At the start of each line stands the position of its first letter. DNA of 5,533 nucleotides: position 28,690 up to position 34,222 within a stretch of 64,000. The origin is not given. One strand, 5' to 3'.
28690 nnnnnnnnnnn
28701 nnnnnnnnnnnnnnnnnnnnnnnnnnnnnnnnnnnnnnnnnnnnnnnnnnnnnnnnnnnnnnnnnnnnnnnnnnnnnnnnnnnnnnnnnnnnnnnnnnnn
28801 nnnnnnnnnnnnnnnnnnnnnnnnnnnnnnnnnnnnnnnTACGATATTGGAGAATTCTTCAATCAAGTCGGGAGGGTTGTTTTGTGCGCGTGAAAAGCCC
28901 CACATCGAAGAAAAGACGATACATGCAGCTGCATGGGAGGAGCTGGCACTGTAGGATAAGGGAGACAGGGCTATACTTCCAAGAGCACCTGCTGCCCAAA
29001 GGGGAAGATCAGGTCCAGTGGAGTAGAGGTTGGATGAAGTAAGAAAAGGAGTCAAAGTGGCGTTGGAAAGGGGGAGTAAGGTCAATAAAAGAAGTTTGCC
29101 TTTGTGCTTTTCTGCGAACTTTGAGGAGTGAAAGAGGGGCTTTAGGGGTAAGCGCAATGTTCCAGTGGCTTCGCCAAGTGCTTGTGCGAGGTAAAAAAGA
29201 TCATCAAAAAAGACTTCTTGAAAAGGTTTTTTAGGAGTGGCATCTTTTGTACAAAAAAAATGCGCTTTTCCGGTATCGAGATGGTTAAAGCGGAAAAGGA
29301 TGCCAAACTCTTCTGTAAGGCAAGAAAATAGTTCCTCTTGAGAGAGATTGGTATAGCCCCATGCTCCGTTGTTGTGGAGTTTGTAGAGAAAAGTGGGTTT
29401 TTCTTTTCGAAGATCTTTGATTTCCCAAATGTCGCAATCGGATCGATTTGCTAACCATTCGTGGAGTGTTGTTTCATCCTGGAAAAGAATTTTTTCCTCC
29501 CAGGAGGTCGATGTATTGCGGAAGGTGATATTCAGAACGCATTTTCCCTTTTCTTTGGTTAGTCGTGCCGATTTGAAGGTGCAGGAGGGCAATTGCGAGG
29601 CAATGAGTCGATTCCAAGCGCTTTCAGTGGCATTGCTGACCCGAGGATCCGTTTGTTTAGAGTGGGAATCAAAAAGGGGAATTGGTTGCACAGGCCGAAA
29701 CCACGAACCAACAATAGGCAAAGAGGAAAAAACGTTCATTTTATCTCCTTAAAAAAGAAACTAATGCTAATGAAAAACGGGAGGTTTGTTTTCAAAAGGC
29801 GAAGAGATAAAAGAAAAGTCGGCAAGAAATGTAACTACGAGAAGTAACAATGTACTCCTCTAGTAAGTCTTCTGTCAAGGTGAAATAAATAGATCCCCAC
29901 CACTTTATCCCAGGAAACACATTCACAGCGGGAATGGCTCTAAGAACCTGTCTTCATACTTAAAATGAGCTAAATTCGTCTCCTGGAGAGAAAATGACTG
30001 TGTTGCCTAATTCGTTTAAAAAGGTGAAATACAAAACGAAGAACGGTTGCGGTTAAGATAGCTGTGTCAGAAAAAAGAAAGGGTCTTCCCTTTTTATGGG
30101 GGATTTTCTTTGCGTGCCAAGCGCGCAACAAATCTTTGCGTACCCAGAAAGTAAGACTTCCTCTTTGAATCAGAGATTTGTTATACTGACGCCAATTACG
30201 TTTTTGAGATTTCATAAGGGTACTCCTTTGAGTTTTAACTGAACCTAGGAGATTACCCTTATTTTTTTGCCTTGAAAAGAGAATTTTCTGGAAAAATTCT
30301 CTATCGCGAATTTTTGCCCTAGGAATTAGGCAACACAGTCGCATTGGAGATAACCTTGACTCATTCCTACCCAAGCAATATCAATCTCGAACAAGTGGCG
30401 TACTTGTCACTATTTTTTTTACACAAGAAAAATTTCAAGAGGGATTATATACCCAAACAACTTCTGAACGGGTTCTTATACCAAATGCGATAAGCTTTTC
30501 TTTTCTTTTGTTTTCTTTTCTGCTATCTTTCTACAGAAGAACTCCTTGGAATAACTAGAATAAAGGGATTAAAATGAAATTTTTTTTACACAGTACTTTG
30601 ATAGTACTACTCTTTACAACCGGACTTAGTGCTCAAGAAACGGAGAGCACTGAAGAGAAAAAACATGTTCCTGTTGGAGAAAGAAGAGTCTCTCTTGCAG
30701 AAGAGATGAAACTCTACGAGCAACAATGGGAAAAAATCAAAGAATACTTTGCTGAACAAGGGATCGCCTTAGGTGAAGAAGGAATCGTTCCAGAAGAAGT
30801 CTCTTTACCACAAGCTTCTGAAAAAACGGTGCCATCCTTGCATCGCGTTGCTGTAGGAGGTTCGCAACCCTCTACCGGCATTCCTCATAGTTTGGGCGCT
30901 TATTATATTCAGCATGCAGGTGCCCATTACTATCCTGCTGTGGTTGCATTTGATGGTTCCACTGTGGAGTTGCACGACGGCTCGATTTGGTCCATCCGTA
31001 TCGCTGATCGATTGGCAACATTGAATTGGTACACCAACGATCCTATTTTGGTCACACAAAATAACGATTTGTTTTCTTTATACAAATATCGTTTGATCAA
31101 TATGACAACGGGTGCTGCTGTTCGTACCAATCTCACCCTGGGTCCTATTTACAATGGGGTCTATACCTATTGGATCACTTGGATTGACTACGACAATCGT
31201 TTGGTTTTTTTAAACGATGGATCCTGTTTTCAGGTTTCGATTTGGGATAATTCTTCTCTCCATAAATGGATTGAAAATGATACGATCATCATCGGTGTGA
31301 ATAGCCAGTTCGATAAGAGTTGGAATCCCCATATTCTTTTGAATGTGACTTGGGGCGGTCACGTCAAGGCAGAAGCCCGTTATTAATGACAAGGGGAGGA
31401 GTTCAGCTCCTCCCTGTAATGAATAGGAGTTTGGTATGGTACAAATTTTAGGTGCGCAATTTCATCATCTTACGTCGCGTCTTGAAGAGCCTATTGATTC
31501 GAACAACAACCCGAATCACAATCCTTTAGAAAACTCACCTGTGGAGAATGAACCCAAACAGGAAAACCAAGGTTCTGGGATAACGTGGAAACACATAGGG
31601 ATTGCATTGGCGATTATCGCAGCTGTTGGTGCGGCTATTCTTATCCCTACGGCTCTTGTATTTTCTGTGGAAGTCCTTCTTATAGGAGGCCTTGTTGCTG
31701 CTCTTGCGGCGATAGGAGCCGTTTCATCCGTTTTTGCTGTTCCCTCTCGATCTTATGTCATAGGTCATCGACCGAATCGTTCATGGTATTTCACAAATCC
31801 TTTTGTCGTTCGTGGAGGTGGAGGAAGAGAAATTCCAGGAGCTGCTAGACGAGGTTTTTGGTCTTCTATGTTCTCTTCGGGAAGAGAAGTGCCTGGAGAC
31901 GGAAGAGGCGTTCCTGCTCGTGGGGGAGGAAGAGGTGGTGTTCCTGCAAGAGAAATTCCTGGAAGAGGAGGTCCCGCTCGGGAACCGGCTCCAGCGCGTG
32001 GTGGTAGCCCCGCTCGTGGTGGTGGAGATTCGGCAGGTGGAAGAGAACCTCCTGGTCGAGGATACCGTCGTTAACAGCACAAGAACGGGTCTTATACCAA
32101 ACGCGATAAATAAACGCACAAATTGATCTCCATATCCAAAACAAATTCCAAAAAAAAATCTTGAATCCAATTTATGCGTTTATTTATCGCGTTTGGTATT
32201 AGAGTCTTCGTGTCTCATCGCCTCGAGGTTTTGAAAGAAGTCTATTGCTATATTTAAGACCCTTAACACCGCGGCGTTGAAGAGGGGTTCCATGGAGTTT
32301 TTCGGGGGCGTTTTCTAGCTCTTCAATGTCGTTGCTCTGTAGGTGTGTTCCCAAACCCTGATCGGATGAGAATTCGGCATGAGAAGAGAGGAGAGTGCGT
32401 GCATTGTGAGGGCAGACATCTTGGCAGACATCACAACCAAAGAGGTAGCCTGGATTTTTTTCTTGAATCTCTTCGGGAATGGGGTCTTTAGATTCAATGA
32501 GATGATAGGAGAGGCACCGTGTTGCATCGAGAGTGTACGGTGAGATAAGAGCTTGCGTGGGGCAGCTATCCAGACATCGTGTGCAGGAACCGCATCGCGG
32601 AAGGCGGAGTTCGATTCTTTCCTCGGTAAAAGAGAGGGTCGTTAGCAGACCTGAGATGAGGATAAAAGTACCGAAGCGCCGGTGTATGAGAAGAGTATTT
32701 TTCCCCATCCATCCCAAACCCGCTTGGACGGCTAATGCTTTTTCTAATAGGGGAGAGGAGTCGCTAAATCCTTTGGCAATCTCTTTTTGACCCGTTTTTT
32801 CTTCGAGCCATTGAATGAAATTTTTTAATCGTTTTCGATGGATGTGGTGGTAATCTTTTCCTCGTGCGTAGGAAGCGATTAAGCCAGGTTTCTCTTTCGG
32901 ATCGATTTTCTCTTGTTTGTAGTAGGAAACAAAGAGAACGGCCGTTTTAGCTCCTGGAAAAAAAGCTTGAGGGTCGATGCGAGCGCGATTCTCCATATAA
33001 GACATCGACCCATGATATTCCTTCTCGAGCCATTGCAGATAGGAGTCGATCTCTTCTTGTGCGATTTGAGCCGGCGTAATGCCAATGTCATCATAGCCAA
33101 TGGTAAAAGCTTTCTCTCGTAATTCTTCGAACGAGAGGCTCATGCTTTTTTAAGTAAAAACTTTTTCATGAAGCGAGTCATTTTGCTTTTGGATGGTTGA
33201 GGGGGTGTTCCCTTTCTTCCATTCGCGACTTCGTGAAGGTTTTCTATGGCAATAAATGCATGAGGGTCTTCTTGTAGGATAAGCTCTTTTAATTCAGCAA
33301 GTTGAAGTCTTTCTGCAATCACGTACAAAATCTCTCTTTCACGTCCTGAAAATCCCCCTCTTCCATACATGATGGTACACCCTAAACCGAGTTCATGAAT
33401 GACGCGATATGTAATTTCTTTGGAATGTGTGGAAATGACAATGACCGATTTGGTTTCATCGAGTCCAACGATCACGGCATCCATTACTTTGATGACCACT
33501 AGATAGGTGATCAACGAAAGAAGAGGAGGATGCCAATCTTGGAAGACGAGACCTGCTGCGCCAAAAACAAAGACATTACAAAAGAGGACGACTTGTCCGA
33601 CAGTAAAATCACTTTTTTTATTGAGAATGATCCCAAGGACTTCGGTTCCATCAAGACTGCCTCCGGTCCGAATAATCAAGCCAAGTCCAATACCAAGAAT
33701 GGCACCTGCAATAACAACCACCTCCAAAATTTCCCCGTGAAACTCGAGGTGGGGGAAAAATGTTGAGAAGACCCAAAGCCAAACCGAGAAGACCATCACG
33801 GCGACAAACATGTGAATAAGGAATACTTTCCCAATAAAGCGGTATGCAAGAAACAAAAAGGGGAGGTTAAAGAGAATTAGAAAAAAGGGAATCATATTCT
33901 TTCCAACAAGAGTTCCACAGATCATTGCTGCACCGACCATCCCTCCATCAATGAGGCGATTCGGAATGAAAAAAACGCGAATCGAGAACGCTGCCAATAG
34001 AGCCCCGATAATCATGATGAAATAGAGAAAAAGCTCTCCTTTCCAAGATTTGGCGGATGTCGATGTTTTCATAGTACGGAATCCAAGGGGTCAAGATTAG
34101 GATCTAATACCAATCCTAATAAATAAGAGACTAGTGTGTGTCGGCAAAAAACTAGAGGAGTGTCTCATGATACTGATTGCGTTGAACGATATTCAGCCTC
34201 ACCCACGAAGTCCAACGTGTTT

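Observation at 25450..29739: Receptor-like Ser/Thr kinase with propeller/Ig ectodomain, mucin-like Ser stalk and a tail of six acidic tyrosine motifs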

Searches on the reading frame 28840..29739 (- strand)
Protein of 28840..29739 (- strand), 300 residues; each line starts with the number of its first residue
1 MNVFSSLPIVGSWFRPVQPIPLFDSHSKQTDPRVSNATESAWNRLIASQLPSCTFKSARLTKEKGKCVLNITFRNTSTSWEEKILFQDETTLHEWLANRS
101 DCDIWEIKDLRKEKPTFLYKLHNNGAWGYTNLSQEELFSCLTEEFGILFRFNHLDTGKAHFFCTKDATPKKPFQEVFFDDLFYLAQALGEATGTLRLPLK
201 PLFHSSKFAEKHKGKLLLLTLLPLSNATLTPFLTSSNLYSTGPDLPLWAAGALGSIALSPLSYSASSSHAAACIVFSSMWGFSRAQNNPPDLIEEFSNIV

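Call 22: find_homologous_proteins(query=window:28870-29739:-, max_evalue=0.01)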
Query window:28870-29739:-: 1078 candidates shared short words with the query, none scored E <= 0.01.

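Call 29: predict_structure(protein=window:28840-29739:-)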
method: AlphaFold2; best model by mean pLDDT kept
length: 300 residues; sequences in the alignment: 1
mean_pLDDT: 42.2   pTM: 0.30
mean pLDDT of the five models: 42.2, 39.9, 34.0, 33.9, 32.4
residues with pLDDT >= 90: 0; 70-90: 5; 50-70: 60; < 50: 235
segments of 3 or more residues with pLDDT < 50: 1-53, 100-132, 141-158, 165-169, 177-300
pLDDT, mean of each block of 10 residues (from residue 1): 35 33 34 35 35 53 67 62 67 55 45 46 40 51 45 44 49 50 46 36 36 34 31 27 33 32 33 34 39 37
secondary structure, 60 per line:
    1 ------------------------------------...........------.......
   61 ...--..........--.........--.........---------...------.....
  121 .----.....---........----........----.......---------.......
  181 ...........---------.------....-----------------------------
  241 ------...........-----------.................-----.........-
elements in order: H37-47 E54-63 E66-75 E78-86 H89-97 E107-109 E116-121 E126-130 H134-141 E146-153 E158-164 E174-177 H178-191 H208-211 H247-257 H269-285 H291-299

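Call 72: search_dna_similar(query=window:28870-29739:-, collection=plasmids, mode=protein, max_evalue=0.001, max_rows=15)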
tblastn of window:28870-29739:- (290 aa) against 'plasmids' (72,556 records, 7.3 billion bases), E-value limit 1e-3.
No match.

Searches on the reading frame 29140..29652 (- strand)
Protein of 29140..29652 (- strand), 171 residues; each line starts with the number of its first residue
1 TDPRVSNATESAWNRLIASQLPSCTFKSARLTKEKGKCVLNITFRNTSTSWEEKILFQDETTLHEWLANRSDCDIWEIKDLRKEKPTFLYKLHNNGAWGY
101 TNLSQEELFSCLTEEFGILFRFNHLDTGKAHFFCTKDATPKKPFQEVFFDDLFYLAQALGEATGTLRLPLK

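Call 61: predict_structure(alignment_id=A1)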
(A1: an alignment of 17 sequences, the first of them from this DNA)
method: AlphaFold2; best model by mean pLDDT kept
length: 171 residues; sequences in the alignment: 17
mean_pLDDT: 87.5   pTM: 0.78
mean pLDDT of the five models: 87.5, 85.5, 71.1, 69.1, 67.1
residues with pLDDT >= 90: 119; 70-90: 28; 50-70: 21; < 50: 3
segments of 3 or more residues with pLDDT < 50: none
pLDDT, mean of each block of 10 residues (from residue 1): 68 94 96 91 95 96 92 94 95 71 87 92 96 80 87 91 69 41
secondary structure, 60 per line:
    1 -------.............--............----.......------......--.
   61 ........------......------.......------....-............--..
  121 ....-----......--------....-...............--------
elements in order: H8-20 E23-34 E39-45 E52-57 H60-68 E75-80 E87-93 E100-103 H105-116 E119-124 E130-135 E144-147 H149-163

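Call 76: fold_search(model_id=the predicted structure, library=pdb)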
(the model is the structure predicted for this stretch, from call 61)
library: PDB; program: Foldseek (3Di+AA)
matches with E <= 10: 1139; with E <= 0.001: 0
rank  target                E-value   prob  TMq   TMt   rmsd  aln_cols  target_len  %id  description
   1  9cr1_C                7.7e-02  0.28  0.22  0.16  13.2       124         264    8  Crystal structure of histidine racemase (HisR) of Fusobacterium nucleatum (C67S) (released 2025-03-05)
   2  2o1u_A                9.9e-02  0.14  0.19  0.07  16.6       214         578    8  Structure of full length GRP94 with AMP-PNP bound (released 2007-10-23)
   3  1sdj                  9.9e-02  0.12  0.18  0.13  15.8       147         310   10  X-RAY STRUCTURE OF YDDE_ECOLI NORTHEAST STRUCTURAL GENOMICS CONSORTIUM TARGET ET25. (released 2004-02-24)
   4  9cr1_A                1.1e-01  0.16  0.19  0.14  14.4       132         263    8  Crystal structure of histidine racemase (HisR) of Fusobacterium nucleatum (C67S) (released 2025-03-05)
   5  9cr6_B                1.3e-01  0.18  0.21  0.15  13.8       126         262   11  Crystal structure of histidine racemase (HisR) of Fusobacterium nucleatum (C209S) (released 2025-03-05)
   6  7z3n_Lk               1.7e-01  0.69  0.23  0.43  10.1        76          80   16  Cryo-EM structure of the ribosome-associated RAC complex on the 80S ribosome - RAC-1 conformation (released 2023-04-12)
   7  7olc_Lk               1.8e-01  0.75  0.24  0.47   9.8        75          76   17  Thermophilic eukaryotic 80S ribosome at idle POST state (released 2022-01-26)
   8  9cr6_C                1.8e-01  0.14  0.19  0.13  15.5       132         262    7  Crystal structure of histidine racemase (HisR) of Fusobacterium nucleatum (C209S) (released 2025-03-05)
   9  8i9p_Cd               2.1e-01  0.12  0.23  0.14  14.8       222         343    6  Cryo-EM structure of a Chaetomium thermophilum pre-60S ribosomal subunit - State Mak16 (released 2023-05-17)
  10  6hjf_A                2.5e-01  0.11  0.16  0.08  14.2       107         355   14  Trypanosoma cruzi proline racemase in complex with inhibitor BrOxoPA (released 2018-11-07)
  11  7r81_m1               2.7e-01  0.80  0.26  0.54  11.6        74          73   14  Structure of the translating Neurospora crassa ribosome arrested by cycloheximide (released 2021-12-01)
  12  6hje_A                2.7e-01  0.13  0.17  0.09  14.7       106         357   10  Trypanosoma cruzi proline racemase in complex with inhibitor NG-P27 (released 2018-11-07)
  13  8fh3_A                3.2e-01  0.08  0.18  0.06  12.7       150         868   11  Human IFT-A complex structures provide molecular insights into ciliary transport (released 2023-02-22)
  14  6hjg_A                3.4e-01  0.10  0.19  0.11  15.8       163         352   11  Trypanosoma cruzi proline racemase in complex with inhibitor OxoPA (released 2018-11-07)
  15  4k4o                  3.4e-01  0.07  0.18  0.17  16.3       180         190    8  The DNA Gyrase B ATP binding domain of Enterococcus faecalis in complex with a small molecule inhibitor (released 2014-01-15)
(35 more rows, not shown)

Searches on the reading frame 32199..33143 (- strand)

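Call 13: search_protein_families(library=pfam, proteins=[window:32199-33143:-], max_evalue=0.001)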
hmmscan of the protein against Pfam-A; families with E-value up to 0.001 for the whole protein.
window:32199-33143:- (314 aa): 5 families
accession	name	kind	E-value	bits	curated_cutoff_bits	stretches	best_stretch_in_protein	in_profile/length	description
PF13484.11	Fer4_16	-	5.2e-21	75.6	30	1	183-247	1-66/66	4Fe-4S double cluster binding domain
PF08331.15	QueG_DUF1730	-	2.2e-17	63.2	25.1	1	55-129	1-77/77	Epoxyqueuosine reductase QueG, DUF1730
PF00037.32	Fer4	-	2.1e-05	24.6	21.1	0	236-249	10-23/24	4Fe-4S binding domain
PF12838.12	Fer4_7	-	4.6e-05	24.2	27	0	183-248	1-52/52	4Fe-4S dicluster domain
PF14697.11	Fer4_21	-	0.00023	21.6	35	0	180-199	37-56/59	4Fe-4S dicluster domain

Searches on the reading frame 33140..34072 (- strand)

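Call 13: search_protein_families(library=pfam, proteins=[window:33140-34072:-], max_evalue=0.001)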
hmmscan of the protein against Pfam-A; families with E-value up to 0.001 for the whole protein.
window:33140-34072:- (310 aa): 2 families
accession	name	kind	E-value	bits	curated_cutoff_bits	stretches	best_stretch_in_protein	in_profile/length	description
PF02588.21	YitT_membrane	-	1.3e-53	181.9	24.3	1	17-224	2-204/205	Uncharacterised 5xTM membrane BCR, YitT family COG1284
PF10035.14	DUF2179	-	3.7e-18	65.5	22.8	1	231-282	2-53/55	Uncharacterized protein conserved in bacteria (DUF2179)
